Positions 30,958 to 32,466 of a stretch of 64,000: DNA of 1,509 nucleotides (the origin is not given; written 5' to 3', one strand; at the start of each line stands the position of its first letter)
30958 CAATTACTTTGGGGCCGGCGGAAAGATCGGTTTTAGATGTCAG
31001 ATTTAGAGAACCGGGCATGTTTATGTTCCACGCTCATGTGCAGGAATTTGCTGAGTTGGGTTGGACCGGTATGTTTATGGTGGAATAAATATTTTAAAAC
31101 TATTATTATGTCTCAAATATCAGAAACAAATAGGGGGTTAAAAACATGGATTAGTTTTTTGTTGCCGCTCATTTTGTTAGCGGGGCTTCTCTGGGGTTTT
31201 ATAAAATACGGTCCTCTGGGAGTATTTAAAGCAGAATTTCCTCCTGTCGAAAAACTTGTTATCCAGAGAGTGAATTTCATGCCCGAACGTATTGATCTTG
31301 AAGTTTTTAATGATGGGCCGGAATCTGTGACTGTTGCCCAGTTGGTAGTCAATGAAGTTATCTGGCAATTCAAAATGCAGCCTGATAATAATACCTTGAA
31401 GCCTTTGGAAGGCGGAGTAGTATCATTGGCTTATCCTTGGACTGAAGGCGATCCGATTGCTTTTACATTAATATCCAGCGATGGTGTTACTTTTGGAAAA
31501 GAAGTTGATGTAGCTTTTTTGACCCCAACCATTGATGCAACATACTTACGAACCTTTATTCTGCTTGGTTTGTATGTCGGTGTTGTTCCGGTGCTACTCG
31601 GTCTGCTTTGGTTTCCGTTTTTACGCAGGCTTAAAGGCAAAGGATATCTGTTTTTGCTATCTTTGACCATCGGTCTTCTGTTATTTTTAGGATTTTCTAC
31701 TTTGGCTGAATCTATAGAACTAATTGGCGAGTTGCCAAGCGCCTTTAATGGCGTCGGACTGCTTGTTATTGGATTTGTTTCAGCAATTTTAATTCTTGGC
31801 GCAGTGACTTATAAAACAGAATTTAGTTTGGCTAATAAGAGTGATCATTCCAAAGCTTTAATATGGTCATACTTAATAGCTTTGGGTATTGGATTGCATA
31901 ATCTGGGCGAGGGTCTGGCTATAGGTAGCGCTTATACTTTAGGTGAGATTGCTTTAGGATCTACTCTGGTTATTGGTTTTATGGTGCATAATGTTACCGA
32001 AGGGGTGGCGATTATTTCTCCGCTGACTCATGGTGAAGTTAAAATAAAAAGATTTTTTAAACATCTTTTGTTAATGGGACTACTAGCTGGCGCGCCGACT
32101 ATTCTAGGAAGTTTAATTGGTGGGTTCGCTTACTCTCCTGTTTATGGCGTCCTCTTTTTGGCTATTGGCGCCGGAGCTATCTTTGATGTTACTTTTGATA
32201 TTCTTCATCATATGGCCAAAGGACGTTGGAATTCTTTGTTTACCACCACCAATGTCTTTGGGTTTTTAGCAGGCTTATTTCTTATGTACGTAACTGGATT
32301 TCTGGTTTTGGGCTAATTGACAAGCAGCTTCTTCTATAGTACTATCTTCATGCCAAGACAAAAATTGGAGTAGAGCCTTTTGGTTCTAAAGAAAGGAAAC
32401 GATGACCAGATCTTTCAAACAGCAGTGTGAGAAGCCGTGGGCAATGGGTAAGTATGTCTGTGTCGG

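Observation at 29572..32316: Metalloregulated operon: MntR/DtxR repressor with a perfect 16-bp operator, then a membrane-anchored two-domain copper oxidase and a ZIP permease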

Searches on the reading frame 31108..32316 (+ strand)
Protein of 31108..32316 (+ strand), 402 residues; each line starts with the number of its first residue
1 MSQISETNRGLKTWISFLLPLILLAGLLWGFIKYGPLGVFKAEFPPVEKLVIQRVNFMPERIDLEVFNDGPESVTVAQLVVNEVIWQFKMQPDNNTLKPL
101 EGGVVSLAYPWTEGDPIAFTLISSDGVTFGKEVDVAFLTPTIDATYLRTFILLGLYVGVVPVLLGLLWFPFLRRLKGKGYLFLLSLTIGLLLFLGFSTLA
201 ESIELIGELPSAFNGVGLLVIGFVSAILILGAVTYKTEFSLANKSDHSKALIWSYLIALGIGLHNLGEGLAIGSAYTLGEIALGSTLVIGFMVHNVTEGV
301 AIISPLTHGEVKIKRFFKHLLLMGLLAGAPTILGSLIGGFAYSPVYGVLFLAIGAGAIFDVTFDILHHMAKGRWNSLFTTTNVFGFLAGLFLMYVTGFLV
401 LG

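Call 5: search_protein_families(library=pfam, proteins=[window:31108-32316:+], max_evalue=0.01)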
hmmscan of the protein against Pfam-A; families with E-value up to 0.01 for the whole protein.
window:31108-32316:+ (402 aa): 1 family
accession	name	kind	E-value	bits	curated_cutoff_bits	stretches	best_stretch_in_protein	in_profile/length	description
PF02535.28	Zip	-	1e-07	32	35.1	1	244-395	168-321/323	ZIP Zinc transporter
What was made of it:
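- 31555..32316 (+): ZIP core of 8 transmembrane helices, with metal-site motifs HNLGEG (residue 264) and HNVTEG (residue 294). Pfam Zip scores 32.0 bits, below the 35.1 cut-off (call 5).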

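Call 6: search_protein_families(library=ncbifam, proteins=[window:31108-32316:+], max_evalue=0.01)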
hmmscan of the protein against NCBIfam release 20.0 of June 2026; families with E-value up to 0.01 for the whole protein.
window:31108-32316:+ (402 aa): 1 family
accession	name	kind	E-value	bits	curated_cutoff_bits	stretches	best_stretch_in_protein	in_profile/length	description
NF003243.0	PRK04201.1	equivalog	2.5e-09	36.8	252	1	182-397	39-262/266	zinc transporter ZupT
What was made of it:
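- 31555..32316 (+): NCBIfam ZupT E 2.5e-9 (call 6).
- On ZIP (SLC39) metal permeases: NCBIfam ZupT scores 36.8 against 252 (call 6).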

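Call 33: find_homologous_proteins(query=window:31108-32316:+)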
Query window:31108-32316:+ (402 aa): 7301 proteins with E <= 0.001 among 8000 candidates; the best 120 are listed.
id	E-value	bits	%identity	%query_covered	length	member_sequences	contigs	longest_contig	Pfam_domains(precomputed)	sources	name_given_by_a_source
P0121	1.1e-255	866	100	100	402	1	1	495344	PF02535.29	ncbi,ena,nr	ncbi:MAG: putative metal cation transporter [Parcubacteria group bacterium Gr01-1014_13]|nr:MAG: put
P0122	2.6e-232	789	90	100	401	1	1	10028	PF02535.29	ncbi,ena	-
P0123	6.4e-231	785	89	100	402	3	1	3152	PF02535.29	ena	-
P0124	5.3e-229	779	89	100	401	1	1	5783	PF02535.29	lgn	-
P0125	6.2e-228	775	88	100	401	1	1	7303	PF02535.29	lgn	-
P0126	3.0e-221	753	86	100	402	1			PF02535.29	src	-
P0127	2.2e-219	747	86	100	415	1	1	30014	PF02535.29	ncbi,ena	-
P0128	1.1e-216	738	84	100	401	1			PF02535.29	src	-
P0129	1.9e-213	727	81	100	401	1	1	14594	PF02535.29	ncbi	-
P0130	2.3e-209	714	82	100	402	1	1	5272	PF02535.29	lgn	-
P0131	2.4e-209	714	83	99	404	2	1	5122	-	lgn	-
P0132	5.0e-207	706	80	100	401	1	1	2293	PF02535.29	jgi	jgi:zinc transporter ZupT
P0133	4.6e-205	700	81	100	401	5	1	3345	PF02535.29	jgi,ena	-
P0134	5.9e-194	663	76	100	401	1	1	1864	PF02535.29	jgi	jgi:zinc transporter, ZIP family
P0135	3.3e-185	634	76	96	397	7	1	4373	PF02535.29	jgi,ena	-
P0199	7.0e-158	544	66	92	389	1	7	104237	PF02535.29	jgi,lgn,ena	-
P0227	1.5e-155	537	63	98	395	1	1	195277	PF02535.29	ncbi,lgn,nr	ncbi:MAG: metal transporter [Candidatus Woesearchaeota archaeon]|nr:metal transporter [Candidatus Wo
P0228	1.9e-155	536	62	100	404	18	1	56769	-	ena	-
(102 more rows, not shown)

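Call 50: find_encoding_contigs(protein=P0227, flank=5000, max_places=2)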
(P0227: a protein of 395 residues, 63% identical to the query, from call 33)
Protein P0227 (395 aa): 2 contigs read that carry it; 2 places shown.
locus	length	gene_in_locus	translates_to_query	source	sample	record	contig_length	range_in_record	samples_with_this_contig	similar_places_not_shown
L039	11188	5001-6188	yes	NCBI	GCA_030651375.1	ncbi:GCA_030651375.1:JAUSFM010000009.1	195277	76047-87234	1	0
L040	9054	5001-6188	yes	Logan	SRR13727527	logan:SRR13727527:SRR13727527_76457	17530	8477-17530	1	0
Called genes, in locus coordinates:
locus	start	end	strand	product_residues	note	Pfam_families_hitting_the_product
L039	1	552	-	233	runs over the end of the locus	PF00970:FAD_binding_6, PF00175:NAD_binding_1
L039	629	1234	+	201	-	PF00081:Sod_Fe_N, PF02777:Sod_Fe_C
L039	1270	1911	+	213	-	PF08984:DUF1858, PF01521:Fe-S_biosyn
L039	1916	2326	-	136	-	PF01850:PIN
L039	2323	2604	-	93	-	-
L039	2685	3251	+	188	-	-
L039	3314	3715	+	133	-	PF01325:Fe_dep_repress, PF02742:Fe_dep_repr_C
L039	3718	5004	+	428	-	PF07731:Cu-oxidase_2, PF07732:Cu-oxidase_3, PF07731:Cu-oxidase_2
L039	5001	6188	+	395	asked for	PF02535:Zip (weak)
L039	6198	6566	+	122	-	PF13473:Cupredoxin_1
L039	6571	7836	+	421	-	PF01566:Nramp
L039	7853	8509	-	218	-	PF00730:HhH-GPD, PF00633:HHH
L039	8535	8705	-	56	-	-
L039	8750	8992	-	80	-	-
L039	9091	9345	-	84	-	PF00111:Fer2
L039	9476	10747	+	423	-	PF13392:HNH_3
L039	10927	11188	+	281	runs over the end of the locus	PF02498:Bro-N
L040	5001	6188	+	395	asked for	PF02535:Zip (weak)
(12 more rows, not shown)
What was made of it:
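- An Fe/Mn superoxide dismutase gene lies about 2 kb upstream of the regulator gene in L039 (call 50).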

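Call 51: find_encoding_contigs(protein=P0199, flank=5000, max_places=2)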
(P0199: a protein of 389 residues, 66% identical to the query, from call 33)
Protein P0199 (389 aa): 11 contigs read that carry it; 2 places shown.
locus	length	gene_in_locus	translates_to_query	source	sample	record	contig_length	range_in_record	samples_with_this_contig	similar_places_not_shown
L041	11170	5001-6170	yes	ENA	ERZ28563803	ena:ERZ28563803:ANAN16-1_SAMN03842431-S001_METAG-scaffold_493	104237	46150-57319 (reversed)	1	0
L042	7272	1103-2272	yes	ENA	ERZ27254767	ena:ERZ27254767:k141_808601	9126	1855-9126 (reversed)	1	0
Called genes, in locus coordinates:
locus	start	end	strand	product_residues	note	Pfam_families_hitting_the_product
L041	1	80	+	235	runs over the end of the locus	PF01909:NTP_transf_2 (weak), PF18765:Polbeta (weak)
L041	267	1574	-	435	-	PF07731:Cu-oxidase_2, PF07732:Cu-oxidase_3, PF00127:Copper-bind (faint), PF07731:Cu-oxidase_2, PF00394:Cu-oxidase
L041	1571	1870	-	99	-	-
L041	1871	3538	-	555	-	PF12801:Fer4_5, PF00037:Fer4 (weak)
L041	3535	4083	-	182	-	-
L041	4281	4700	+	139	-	PF01047:MarR (weak), PF01325:Fe_dep_repress, PF12802:MarR_2 (weak), PF12840:HTH_20 (weak), PF13412:HTH_24 (weak), PF09339:HTH_IclR (weak), PF02742:Fe_dep_repr_C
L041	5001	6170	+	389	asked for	PF02535:Zip (weak)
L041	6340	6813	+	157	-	-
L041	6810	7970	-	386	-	PF02743:dCache_1 (weak)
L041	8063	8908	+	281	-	-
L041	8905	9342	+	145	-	PF13473:Cupredoxin_1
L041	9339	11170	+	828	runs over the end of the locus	PF03190:Thioredox_DsbH, PF13899:Thioredoxin_7 (faint), PF02683:DsbD_TM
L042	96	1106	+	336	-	PF07732:Cu-oxidase_3, PF07731:Cu-oxidase_2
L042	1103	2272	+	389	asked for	PF02535:Zip (weak)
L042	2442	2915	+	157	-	-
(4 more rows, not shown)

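Call 52: find_encoding_contigs(protein=P0228, flank=5000, max_places=2)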
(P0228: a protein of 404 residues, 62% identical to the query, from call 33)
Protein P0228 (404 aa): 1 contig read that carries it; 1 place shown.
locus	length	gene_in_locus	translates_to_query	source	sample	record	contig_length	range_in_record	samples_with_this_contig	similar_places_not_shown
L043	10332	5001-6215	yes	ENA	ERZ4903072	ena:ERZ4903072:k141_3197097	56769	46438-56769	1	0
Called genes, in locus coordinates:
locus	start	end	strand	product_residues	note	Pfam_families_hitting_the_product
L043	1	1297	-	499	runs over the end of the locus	PF02789:Peptidase_M17_N, PF00883:Peptidase_M17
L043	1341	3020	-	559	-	PF00085:Thioredoxin (weak), PF03190:Thioredox_DsbH, PF13098:Thioredoxin_2, PF13899:Thioredoxin_7, PF07470:Glyco_hydro_88 (weak)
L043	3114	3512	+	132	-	PF01325:Fe_dep_repress, PF01047:MarR (weak), PF02742:Fe_dep_repr_C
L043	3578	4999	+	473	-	PF07732:Cu-oxidase_3, PF07731:Cu-oxidase_2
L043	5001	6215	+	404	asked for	-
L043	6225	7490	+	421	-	PF01566:Nramp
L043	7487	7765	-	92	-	PF03477:ATP-cone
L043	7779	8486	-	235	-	-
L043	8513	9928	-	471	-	PF01011:PQQ (faint), PF25293:Beta-prop_EMC1_N (faint), PF07774:EMC1_C (faint), PF13360:PQQ_2, PF13570:Beta-prop_ACSF4, PF13360:PQQ_2, PF13570:Beta-prop_ACSF4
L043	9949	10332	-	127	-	?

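Call 64: search_solved_structures(query=window:31108-32316:+, show_alignments=2, max_evalue=0.01)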
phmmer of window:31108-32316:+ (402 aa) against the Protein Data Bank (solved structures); distinct sequences matched with E-value up to 0.01: 5.
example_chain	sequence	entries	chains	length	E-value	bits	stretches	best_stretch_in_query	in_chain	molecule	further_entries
8j1m_A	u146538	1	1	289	5.5e-06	29.2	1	150-394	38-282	Putative membrane protein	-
5tsa_A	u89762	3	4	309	6.5e-06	29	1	150-394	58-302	Membrane protein | Putative membrane protein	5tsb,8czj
8ght_A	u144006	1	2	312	6.7e-06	28.9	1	150-394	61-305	Putative membrane protein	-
7z6m_A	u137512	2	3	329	8e-06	28.7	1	150-394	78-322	Putative membrane protein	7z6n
6pgi_A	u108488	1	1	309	0.00013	24.7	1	150-394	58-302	BbZIP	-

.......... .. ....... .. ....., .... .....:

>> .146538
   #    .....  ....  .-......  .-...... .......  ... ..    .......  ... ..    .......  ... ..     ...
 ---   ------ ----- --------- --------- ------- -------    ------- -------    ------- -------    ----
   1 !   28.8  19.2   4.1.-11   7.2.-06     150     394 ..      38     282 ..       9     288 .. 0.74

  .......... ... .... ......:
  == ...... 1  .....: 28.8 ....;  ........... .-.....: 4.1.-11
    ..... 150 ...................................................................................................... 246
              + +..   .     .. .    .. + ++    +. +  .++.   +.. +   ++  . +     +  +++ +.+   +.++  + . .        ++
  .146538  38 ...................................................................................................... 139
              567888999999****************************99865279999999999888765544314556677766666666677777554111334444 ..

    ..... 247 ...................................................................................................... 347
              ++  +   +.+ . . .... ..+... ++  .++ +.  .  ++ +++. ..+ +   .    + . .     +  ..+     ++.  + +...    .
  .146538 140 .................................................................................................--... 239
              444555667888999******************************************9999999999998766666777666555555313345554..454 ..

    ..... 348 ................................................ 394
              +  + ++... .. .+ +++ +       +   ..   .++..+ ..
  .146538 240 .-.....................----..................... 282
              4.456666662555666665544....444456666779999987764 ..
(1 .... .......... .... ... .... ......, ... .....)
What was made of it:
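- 31555..32316 (+): Aligns with BbZIP 5TSA over residues 150-394 (call 64).
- On ZIP (SLC39) metal permeases: BbZIP Glu240 of the second site is Ala here (call 64).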

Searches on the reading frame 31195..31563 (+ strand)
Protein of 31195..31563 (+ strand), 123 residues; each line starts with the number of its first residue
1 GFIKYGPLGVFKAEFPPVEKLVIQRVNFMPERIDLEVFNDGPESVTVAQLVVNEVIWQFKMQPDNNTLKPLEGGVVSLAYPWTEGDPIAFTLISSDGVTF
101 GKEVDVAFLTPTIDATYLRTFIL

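Call 65: predict_structure(alignment_id=A2)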
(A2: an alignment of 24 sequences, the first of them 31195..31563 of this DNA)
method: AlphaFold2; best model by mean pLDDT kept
length: 123 residues; sequences in the alignment: 24
mean_pLDDT: 79.7   pTM: 0.66
mean pLDDT of the five models: 79.7, 75.5, 73.5, 72.7, 70.2
residues with pLDDT >= 90: 29; 70-90: 63; 50-70: 29; < 50: 2
segments of 3 or more residues with pLDDT < 50: none
pLDDT, mean of each block of 10 residues (from residue 1): 57 63 87 90 89 90 88 91 84 86 79 60 50
secondary structure, 60 per line:
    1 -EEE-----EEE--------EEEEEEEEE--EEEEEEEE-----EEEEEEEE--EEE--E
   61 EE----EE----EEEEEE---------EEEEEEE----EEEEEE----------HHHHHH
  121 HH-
elements in order: E2-4 E10-12 E21-29 E32-39 E45-52 E55-57 E60-62 E73-78 E88-94 E99-104 H115-122
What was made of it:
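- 31108..31554 (+): N-terminal extension of the ZIP protein: an extra transmembrane helix (residues 14-32) and a beta-sandwich ectodomain (about residues 33-145). AlphaFold2 model with pLDDT 79.7 (call 65).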

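Call 79: search_protein_representatives(alignment_id=A2)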
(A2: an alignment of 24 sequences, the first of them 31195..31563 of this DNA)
Query: 24 sequences, 122 profile positions. Proteins with E-value up to 0.001 (for the whole library): 744; up to 1e-10: 376; up to 1e-30: 22. The best 150 are listed.
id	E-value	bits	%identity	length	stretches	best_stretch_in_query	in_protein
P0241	1.3e-46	173.8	-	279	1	2-122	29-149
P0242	3.2e-37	143.6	-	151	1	2-113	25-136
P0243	1.4e-34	135.1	-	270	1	1-121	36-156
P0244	1.5e-34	135.0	-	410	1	2-122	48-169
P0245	1.7e-34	134.8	-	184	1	2-122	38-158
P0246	2.4e-34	134.3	-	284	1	1-122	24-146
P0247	3.5e-34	133.7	-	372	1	2-122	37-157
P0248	4.6e-34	133.4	-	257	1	1-122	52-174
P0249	8.9e-34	132.4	-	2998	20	32-104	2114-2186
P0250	1.7e-33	131.5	-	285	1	2-122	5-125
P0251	4.9e-33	130.0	-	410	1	1-121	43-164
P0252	1.3e-32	128.7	-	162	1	2-112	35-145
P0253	1.4e-32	128.6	-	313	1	2-122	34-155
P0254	2.7e-32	127.7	-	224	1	1-122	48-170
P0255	3.4e-32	127.3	-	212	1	2-122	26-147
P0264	5.4e-30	120.2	-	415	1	4-120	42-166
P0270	8.0e-29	116.4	-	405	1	8-116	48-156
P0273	3.0e-28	114.6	-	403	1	3-115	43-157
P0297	2.9e-24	101.7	-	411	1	6-121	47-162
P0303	1.5e-23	99.4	-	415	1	2-112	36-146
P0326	1.9e-21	92.7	-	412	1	13-120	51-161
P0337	7.3e-21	90.8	-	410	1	18-119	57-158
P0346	2.3e-20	89.1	-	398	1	9-115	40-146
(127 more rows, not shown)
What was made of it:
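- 31108..31554 (+): 744 representative clusters carry the domain, almost always at the N-terminus of proteins of about 400 aa (call 79).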

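Call 89: list_cluster_members(proteins=[P0244, P0251, P0264, P0270, P0273, P0297, P0303, P0326, P0337, P0346])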
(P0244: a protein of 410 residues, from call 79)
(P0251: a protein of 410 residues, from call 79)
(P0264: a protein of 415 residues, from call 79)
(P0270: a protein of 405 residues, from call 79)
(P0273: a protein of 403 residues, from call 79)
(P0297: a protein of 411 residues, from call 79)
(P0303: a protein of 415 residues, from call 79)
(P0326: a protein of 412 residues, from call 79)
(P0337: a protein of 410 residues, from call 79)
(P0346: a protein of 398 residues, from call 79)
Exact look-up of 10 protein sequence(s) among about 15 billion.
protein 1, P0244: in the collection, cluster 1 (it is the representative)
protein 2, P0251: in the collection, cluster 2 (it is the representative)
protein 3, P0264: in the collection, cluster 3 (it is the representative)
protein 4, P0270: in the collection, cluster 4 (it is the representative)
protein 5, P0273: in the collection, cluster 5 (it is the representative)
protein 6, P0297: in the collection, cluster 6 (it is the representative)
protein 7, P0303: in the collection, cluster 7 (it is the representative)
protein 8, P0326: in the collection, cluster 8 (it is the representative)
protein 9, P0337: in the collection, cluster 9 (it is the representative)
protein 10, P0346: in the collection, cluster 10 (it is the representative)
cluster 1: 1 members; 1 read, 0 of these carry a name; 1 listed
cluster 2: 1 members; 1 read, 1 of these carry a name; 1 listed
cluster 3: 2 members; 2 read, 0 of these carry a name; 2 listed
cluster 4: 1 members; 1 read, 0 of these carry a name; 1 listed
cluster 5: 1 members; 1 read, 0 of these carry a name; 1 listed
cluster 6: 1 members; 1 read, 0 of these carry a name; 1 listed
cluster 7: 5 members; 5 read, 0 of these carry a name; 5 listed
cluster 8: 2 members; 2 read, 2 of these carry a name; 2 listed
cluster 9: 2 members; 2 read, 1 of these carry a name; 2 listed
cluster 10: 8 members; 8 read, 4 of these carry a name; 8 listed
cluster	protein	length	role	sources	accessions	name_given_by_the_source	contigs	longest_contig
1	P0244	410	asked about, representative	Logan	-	-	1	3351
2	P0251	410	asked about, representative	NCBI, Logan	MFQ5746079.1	MAG: ZIP family metal transporter [Gemmatimonadota bacterium]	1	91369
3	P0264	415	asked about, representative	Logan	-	-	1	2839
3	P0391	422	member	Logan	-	-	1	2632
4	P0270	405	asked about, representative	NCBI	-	-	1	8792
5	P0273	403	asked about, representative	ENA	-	-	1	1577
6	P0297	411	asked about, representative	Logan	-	-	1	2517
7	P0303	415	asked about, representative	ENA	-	-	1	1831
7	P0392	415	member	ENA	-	-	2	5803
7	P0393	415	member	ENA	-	-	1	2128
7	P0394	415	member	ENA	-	-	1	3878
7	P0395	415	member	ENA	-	-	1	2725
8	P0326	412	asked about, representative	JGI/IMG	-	ZIP family zinc transporter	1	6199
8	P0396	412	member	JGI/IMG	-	ZIP family zinc transporter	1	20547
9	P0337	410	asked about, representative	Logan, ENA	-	-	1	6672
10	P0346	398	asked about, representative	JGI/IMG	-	zinc transporter, ZIP family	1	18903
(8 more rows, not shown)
